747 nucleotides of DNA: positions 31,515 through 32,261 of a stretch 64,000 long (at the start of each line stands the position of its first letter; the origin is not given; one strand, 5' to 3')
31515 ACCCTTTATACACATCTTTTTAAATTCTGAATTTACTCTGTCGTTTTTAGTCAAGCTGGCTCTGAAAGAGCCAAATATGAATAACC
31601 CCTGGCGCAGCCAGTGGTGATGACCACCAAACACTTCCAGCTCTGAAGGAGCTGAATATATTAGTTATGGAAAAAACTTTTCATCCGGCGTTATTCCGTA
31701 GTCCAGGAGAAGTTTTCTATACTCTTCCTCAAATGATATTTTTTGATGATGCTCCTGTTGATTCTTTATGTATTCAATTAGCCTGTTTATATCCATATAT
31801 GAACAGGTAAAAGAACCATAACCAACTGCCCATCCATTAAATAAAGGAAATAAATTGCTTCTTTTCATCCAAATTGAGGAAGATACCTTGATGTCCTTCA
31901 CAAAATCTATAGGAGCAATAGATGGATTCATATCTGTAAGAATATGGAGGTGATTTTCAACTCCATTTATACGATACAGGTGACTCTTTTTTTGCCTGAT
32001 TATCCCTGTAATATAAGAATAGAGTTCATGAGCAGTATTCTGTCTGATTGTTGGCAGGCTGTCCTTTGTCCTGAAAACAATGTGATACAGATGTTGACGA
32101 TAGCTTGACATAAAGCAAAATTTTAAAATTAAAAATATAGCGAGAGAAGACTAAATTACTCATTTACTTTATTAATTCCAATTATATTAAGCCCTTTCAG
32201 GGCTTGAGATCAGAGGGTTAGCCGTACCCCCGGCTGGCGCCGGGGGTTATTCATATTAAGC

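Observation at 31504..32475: Element with Tn5-type ends and a 9-bp target duplication that carries an IS200/RAYT-type HUH transposase instead of a DDE transposase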

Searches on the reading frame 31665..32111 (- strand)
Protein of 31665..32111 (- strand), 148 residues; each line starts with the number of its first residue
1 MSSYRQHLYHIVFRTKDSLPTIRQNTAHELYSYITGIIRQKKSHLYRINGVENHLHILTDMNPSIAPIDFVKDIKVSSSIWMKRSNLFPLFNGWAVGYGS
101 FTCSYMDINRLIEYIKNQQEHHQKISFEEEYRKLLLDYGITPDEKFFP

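Call 6: search_protein_families(library=pfam, proteins=[window:31665-32111:-], max_evalue=0.01)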
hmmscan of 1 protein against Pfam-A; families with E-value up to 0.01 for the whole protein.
window:31665-32111:- (148 aa): 1 family
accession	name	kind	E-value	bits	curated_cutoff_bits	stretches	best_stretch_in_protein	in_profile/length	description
PF01797.21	Y1_Tnp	-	8.1e-20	71.6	23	1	5-118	3-121/121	Transposase IS200 like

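Call 7: search_protein_families(library=ncbifam, proteins=[window:31665-32111:-], max_evalue=0.01)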
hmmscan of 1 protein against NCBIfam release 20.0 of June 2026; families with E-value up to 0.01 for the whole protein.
window:31665-32111:- (148 aa): 1 family
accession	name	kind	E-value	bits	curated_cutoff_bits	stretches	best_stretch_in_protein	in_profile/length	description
NF033573.1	transpos_IS200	equivalog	3.6e-13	49.8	55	1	8-117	12-126/126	IS200/IS605 family transposase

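Call 12: find_encoding_contigs(protein=window:31665-32111:-, flank=10000, max_places=10)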
Protein window:31665-32111:- (148 aa): no gene with exactly this product is on record in the collection.

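Call 13: find_homologous_proteins(query=window:31665-32111:-, max_evalue=0.00001)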
Query window:31665-32111:- (148 aa): 1829 proteins with E <= 0.00001 among 1830 candidates; the best 120 are listed.
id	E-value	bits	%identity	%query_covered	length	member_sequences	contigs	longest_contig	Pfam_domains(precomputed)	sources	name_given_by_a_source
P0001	1.3e-95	335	99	100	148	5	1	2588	PF01797.22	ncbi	ncbi:MAG: transposase [Bacteroidales bacterium]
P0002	1.5e-92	325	95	100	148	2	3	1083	PF01797.22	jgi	jgi:putative transposase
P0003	1.1e-91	322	95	100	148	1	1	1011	PF01797.22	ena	-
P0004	5.3e-91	320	95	100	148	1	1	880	PF01797.22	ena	-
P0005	5.6e-91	320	95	100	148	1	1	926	PF01797.22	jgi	-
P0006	9.5e-91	319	95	100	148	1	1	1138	PF01797.22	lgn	-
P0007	1.3e-90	319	94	100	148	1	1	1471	PF01797.22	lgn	-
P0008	1.4e-90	319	94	100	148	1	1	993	PF01797.22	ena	-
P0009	1.6e-90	319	94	100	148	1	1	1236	PF01797.22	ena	-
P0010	2.0e-90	318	94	100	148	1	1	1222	PF01797.22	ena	-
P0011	3.6e-90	317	93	100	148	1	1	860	PF01797.22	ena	-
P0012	7.6e-90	316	93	100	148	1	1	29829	PF01797.22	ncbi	-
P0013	8.5e-90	316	94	100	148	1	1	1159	PF01797.22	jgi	jgi:putative transposase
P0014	2.5e-89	315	92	100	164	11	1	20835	PF01797.22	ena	-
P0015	2.7e-89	315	93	100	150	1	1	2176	PF01797.22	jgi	jgi:putative transposase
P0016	4.6e-89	314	93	100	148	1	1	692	PF01797.22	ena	-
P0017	1.4e-88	312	93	100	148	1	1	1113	PF01797.22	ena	-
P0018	2.0e-88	312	92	100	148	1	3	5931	PF01797.22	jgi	jgi:putative transposase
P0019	2.2e-88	312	92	100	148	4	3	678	PF01797.22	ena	-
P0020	2.4e-88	311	93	100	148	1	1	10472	PF01797.22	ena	-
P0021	9.2e-88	310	91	100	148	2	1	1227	PF01797.22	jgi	-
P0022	6.2e-87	307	92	100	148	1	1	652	PF01797.22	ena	-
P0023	1.0e-86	306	91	100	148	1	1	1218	PF01797.22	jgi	jgi:putative transposase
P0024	1.2e-86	306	91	100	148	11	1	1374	PF01797.22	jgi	jgi:putative transposase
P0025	2.4e-86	305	89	100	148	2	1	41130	PF01797.22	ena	-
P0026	2.5e-86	305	89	100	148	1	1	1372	PF01797.22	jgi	jgi:putative transposase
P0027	5.0e-86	304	90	100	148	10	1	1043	PF01797.22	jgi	jgi:putative transposase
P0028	1.3e-85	303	90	100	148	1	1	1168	PF01797.22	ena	-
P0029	2.5e-85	302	90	100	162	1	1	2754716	PF01797.22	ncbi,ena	-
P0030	2.5e-85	302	90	100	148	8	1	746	PF01797.22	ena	-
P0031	6.0e-85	300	86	100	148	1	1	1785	PF01797.22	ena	-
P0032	1.4e-84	299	89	100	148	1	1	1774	PF01797.22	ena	-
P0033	3.4e-84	298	87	100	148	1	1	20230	PF01797.22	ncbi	-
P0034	3.9e-84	298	88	100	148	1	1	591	PF01797.22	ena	-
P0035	9.7e-84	297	86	100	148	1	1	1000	PF01797.22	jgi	jgi:putative transposase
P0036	1.0e-83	296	86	100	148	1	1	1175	PF01797.22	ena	-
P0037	1.8e-83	296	88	100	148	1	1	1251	PF01797.22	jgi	jgi:REP element-mobilizing transposase RayT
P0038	7.1e-83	294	85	100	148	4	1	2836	PF01797.22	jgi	jgi:putative transposase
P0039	7.3e-83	294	85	100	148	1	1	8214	PF01797.22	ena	-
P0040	1.2e-82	293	86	100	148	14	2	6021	PF01797.22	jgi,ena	-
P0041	1.4e-82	293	84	100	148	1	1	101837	PF01797.22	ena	-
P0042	1.5e-82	293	85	100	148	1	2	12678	PF01797.22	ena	-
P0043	2.7e-82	292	84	100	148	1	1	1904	PF01797.22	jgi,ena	-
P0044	2.9e-82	292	84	100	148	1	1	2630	PF01797.22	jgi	jgi:putative transposase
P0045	4.0e-82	291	84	100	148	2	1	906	PF01797.22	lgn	-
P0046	4.6e-82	291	84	100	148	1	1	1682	PF01797.22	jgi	jgi:putative transposase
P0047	1.0e-81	290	85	100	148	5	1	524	PF01797.22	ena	-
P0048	2.3e-81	289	83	100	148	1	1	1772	PF01797.22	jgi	jgi:putative transposase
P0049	3.5e-81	288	84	100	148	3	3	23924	PF01797.22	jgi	jgi:putative transposase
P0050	4.8e-81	288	93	93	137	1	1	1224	PF01797.22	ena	-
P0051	6.1e-81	287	82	100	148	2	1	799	PF01797.22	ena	-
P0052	6.9e-81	287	83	100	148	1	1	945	PF01797.22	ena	-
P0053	7.0e-81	287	82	100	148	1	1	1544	PF01797.22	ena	-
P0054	1.4e-80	286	85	100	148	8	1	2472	PF01797.22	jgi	jgi:putative transposase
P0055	2.1e-80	286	84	100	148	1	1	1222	PF01797.22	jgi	jgi:putative transposase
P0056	3.3e-80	285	81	100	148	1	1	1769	PF01797.22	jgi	-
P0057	3.3e-80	285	82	100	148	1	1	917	PF01797.22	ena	-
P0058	3.7e-80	285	84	100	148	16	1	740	PF01797.22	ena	-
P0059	4.2e-80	285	81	100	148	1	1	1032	PF01797.22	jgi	jgi:REP element-mobilizing transposase RayT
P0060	4.9e-80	285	83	100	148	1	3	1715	PF01797.22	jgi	jgi:REP element-mobilizing transposase RayT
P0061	6.5e-80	284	83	100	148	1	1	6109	PF01797.22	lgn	-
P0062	6.9e-80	284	82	100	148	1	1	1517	PF01797.22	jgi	jgi:putative transposase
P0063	7.1e-80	284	82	100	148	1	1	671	PF01797.22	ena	-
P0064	7.2e-80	284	83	100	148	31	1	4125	PF01797.22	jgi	jgi:putative transposase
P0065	1.0e-79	283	81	100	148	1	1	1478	PF01797.22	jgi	jgi:REP element-mobilizing transposase RayT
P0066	1.1e-79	283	82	100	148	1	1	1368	PF01797.22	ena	-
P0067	1.6e-79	283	82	100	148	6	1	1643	PF01797.22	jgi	jgi:putative transposase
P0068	1.8e-79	283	80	100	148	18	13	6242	PF01797.22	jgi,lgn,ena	-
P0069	2.7e-79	282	81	100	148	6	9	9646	PF01797.22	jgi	jgi:putative transposase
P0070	3.6e-79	282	82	100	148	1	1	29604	PF01797.22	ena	-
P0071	5.2e-79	281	84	100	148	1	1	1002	PF01797.22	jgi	jgi:putative transposase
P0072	8.0e-79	281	82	100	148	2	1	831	PF01797.22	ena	-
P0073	8.1e-79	281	81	100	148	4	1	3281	PF01797.22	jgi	-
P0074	9.4e-79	280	82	100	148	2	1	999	PF01797.22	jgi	jgi:putative transposase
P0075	1.6e-78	280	83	100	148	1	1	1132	PF01797.22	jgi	jgi:putative transposase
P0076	2.2e-78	279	80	100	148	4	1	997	PF01797.22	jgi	jgi:REP element-mobilizing transposase RayT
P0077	2.9e-78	279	81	100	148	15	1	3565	PF01797.22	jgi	jgi:REP element-mobilizing transposase RayT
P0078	4.0e-78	278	78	100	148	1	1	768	PF01797.22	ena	-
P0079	5.3e-78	278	78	100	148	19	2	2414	PF01797.22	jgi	-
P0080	9.0e-78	277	80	100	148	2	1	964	PF01797.22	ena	-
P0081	9.1e-78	277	82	100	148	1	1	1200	PF01797.22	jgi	jgi:putative transposase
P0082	1.2e-77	277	81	100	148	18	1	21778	PF01797.22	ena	-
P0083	1.2e-77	277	81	100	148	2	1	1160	PF01797.22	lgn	-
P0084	1.3e-77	277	78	100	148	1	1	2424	PF01797.22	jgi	jgi:putative transposase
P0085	1.4e-77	277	78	100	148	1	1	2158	PF01797.22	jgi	-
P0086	1.8e-77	276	77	100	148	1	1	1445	PF01797.22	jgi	-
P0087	1.8e-77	276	78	100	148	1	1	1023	PF01797.22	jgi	jgi:REP element-mobilizing transposase RayT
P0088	1.9e-77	276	82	100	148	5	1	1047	PF01797.22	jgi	jgi:putative transposase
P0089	2.3e-77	276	80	100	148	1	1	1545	PF01797.22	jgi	jgi:REP element-mobilizing transposase RayT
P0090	3.2e-77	275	82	100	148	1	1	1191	PF01797.22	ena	-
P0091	3.3e-77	275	80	100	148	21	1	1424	PF01797.22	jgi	-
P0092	3.4e-77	275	75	100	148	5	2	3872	PF01797.22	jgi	-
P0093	3.4e-77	275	78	100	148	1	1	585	PF01797.22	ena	-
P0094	4.3e-77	275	78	100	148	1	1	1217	PF01797.22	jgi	jgi:putative transposase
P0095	4.6e-77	275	79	100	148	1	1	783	PF01797.22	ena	-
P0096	5.1e-77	275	79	100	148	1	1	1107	PF01797.22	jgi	jgi:putative transposase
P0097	5.6e-77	275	79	100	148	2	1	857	PF01797.22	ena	-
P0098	6.2e-77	274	81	100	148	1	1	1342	PF01797.22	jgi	jgi:REP element-mobilizing transposase RayT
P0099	9.2e-77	274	80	100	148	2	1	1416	PF01797.22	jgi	jgi:putative transposase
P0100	1.3e-76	273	81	100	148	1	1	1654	PF01797.22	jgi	jgi:putative transposase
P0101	1.5e-76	273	80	100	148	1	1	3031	PF01797.22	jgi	jgi:putative transposase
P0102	2.1e-76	273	78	100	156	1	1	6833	PF01797.22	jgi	jgi:putative transposase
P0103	2.9e-76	272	79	100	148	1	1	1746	PF01797.22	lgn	-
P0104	3.1e-76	272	77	100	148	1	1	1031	PF01797.22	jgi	jgi:REP element-mobilizing transposase RayT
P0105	3.9e-76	272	77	100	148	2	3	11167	PF01797.22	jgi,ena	-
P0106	4.4e-76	272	78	100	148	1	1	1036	PF01797.22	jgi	jgi:REP element-mobilizing transposase RayT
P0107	4.7e-76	272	78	100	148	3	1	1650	PF01797.22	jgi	jgi:putative transposase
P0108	8.0e-76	271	76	100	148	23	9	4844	PF01797.22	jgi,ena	-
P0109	8.9e-76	271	79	100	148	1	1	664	PF01797.22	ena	-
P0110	1.1e-75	270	78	100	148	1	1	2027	PF01797.22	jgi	jgi:REP element-mobilizing transposase RayT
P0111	1.3e-75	270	78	100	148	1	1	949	PF01797.22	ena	-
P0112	1.6e-75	270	79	100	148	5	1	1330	PF01797.22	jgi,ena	-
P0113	1.6e-75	270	80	100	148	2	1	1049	PF01797.22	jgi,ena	-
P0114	1.7e-75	270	76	100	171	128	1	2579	PF01797.22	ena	-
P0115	2.2e-75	269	78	100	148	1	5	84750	PF01797.22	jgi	jgi:REP element-mobilizing transposase RayT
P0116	2.4e-75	269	78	100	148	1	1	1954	PF01797.22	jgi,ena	-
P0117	3.3e-75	269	76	100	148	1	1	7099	PF01797.22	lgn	-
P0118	7.0e-75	268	77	100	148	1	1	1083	PF01797.22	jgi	jgi:REP element-mobilizing transposase RayT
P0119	7.1e-75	268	76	100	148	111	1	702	PF01797.22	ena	-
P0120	7.2e-75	268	78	100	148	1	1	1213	PF01797.22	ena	-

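Call 14: find_encoding_contigs(protein=P0029, flank=3000, max_places=10)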
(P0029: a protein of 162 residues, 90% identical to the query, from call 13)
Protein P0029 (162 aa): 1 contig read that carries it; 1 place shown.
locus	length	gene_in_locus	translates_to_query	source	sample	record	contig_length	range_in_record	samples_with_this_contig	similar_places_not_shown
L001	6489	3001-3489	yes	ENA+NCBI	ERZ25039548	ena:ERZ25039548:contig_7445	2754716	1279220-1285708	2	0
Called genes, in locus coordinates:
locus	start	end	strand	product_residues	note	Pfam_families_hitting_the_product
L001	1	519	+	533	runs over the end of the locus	PF06418:CTP_synth_N, PF00117:GATase, PF07722:Peptidase_C26 (weak)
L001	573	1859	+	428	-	PF13414:TPR_11 (weak), PF14849:YidC_periplas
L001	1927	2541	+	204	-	PF02096:60KD_IMP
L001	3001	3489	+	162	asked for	PF01797:Y1_Tnp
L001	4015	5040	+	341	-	PF00356:LacI (weak), PF13377:Peripla_BP_3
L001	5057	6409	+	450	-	PF01841:Transglut_core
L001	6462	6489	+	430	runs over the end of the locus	-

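Call 15: find_encoding_contigs(protein=P0012, flank=3000, max_places=10)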
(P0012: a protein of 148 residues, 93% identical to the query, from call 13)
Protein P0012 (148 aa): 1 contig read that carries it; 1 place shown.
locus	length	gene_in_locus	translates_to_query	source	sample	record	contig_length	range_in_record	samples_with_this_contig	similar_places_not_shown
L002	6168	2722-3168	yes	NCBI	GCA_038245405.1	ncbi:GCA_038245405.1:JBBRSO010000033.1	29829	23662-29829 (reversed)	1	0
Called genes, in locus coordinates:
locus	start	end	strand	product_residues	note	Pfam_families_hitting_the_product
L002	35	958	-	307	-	PF13411:MerR_1, PF00376:MerR (weak), PF02607:B12-binding_2 (faint)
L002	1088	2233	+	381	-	PF06965:Na_H_antiport_1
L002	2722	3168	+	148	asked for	PF01797:Y1_Tnp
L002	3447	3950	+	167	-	PF16301:DUF4943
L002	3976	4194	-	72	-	-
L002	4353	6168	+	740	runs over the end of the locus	PF00982:Glyco_transf_20, PF08282:Hydrolase_3 (weak), PF02358:Trehalose_PPase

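Call 16: find_encoding_contigs(protein=P0001, flank=3000, max_places=10)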
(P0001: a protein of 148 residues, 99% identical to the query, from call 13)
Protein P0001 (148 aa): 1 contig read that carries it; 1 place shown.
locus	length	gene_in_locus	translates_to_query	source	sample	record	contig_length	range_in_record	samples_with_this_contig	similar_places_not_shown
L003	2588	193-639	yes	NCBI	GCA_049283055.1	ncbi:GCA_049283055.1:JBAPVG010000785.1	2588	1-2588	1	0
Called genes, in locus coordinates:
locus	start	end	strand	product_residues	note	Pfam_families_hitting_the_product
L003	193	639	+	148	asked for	PF01797:Y1_Tnp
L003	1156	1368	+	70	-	PF13443:HTH_26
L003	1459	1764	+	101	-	-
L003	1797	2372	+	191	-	PF13489:Methyltransf_23, PF01135:PCMT, PF01209:Ubie_methyltran, PF01728:FtsJ, PF13847:Methyltransf_31, PF08241:Methyltransf_11, PF08242:Methyltransf_12, PF13649:Methyltransf_25, +2 more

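Call 29: find_encoding_contigs(protein=P0068, flank=2500, max_places=10)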
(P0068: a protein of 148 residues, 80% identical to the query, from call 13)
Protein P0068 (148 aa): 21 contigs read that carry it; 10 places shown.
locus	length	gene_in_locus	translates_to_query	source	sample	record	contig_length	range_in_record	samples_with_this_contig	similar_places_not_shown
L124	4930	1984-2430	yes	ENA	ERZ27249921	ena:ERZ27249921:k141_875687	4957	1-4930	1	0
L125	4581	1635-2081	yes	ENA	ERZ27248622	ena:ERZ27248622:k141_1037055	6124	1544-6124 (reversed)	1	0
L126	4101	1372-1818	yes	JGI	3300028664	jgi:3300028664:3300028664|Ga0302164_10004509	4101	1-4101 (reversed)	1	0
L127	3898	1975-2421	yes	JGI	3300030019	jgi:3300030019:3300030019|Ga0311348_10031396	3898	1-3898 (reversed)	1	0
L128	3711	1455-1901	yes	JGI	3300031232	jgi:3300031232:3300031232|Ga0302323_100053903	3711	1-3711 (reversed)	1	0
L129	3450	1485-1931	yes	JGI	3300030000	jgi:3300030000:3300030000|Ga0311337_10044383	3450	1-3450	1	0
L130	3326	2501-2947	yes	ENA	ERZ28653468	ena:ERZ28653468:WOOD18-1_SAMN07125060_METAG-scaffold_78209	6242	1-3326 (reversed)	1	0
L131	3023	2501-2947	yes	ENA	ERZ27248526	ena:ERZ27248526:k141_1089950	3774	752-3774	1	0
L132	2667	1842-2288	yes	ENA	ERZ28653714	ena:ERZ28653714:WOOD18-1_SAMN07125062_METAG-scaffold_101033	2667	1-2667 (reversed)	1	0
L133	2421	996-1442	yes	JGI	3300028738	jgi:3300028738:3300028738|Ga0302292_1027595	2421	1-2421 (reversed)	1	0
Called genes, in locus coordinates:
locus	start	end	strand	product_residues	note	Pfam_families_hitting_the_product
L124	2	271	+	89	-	?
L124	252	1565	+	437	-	-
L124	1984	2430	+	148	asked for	PF01797:Y1_Tnp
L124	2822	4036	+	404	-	PF25917:BSH_RND (weak), PF25935:BSH_LcnD (weak), PF26002:Beta-barrel_AprE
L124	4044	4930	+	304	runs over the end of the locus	?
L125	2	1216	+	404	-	?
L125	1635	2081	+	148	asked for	PF01797:Y1_Tnp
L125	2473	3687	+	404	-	PF25917:BSH_RND (weak), PF25935:BSH_LcnD (weak), PF26002:Beta-barrel_AprE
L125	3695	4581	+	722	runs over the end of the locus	PF03412:Peptidase_C39, PF00664:ABC_membrane, PF00005:ABC_tran, PF02463:SMC_N (faint), PF09818:ABC_ATPase (faint), PF13401:AAA_22 (faint)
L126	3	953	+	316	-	?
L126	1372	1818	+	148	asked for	PF01797:Y1_Tnp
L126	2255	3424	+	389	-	PF25917:BSH_RND (weak), PF25935:BSH_LcnD (weak), PF26002:Beta-barrel_AprE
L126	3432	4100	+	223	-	?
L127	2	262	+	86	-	?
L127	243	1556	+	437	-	-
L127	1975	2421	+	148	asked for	PF01797:Y1_Tnp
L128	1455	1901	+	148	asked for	PF01797:Y1_Tnp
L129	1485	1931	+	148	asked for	PF01797:Y1_Tnp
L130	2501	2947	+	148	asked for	PF01797:Y1_Tnp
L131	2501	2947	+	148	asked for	PF01797:Y1_Tnp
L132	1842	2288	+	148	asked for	PF01797:Y1_Tnp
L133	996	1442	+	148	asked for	PF01797:Y1_Tnp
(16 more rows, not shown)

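Call 30: find_encoding_contigs(protein=P0069, flank=2500, max_places=10)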
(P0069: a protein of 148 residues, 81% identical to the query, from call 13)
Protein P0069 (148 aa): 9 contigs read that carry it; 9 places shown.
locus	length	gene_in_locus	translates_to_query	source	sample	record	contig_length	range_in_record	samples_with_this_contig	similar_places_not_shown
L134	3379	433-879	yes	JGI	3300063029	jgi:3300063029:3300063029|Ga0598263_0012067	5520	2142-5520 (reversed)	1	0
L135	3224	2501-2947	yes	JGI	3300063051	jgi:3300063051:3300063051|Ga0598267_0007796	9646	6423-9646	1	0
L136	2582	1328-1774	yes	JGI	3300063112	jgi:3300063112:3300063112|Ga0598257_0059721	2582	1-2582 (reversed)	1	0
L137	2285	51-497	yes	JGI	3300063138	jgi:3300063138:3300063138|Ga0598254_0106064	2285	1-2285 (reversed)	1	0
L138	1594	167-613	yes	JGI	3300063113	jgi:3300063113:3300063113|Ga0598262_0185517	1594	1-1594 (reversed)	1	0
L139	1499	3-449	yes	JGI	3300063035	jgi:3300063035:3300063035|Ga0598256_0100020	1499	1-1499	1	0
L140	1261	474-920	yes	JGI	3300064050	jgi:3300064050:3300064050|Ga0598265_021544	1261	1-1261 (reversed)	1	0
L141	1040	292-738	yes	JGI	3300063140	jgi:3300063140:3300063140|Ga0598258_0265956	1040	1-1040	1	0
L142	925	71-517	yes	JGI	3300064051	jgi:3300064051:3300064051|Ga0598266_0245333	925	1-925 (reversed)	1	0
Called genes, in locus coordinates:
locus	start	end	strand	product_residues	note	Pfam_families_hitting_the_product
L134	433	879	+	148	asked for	PF01797:Y1_Tnp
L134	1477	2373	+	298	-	-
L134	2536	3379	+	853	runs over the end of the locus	PF13620:CarboxypepD_reg, PF13715:CarbopepD_reg_2, PF18939:DUF5686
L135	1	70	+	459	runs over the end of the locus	PF00128:Alpha-amylase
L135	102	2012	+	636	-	PF00128:Alpha-amylase, PF16657:Malt_amylase_C, PF02806:Alpha-amylase_C (faint)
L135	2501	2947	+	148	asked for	PF01797:Y1_Tnp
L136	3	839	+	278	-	?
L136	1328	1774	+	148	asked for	PF01797:Y1_Tnp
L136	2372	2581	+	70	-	?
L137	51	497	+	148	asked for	PF01797:Y1_Tnp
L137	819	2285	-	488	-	?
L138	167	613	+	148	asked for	PF01797:Y1_Tnp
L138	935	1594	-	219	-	?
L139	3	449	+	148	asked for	PF01797:Y1_Tnp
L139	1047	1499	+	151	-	?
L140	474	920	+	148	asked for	PF01797:Y1_Tnp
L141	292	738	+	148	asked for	PF01797:Y1_Tnp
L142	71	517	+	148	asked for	PF01797:Y1_Tnp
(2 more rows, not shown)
